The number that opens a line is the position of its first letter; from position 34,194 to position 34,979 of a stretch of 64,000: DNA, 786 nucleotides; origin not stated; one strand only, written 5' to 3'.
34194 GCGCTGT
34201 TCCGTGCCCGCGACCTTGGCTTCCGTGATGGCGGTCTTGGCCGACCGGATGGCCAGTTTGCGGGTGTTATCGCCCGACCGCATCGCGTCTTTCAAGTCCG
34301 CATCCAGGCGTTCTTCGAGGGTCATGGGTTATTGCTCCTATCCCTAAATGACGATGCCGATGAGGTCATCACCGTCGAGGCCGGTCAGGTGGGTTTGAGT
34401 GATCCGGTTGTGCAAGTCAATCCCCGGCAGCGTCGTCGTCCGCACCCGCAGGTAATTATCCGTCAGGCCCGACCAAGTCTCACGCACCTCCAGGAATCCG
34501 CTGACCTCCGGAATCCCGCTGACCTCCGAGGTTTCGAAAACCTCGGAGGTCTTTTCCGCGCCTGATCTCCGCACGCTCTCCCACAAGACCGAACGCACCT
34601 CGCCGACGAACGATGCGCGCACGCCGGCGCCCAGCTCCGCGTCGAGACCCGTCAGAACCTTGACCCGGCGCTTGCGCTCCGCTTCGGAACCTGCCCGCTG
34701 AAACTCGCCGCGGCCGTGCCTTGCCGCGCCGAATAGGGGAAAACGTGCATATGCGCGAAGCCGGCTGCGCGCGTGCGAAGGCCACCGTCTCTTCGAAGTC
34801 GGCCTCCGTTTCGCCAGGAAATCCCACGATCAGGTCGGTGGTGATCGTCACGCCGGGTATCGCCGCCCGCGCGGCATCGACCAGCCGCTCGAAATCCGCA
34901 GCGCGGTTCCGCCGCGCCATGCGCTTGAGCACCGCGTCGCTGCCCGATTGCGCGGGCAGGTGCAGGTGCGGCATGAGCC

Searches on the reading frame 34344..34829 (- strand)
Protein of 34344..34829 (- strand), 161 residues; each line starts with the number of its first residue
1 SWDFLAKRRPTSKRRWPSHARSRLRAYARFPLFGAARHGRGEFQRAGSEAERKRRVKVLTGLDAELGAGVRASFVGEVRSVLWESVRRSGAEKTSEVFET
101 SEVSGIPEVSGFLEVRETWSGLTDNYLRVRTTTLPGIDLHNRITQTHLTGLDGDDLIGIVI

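Call 52: search_protein_families(library=pfam, proteins=[window:34344-34829:-])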
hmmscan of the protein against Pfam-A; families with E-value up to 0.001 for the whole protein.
window:34344-34829:- (161 aa): 0 families

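Call 60: search_solved_structures(query=window:34344-34829:-, show_alignments=1, max_evalue=0.1)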
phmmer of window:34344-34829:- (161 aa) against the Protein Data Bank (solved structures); distinct sequences matched with E-value up to 0.1: 0.
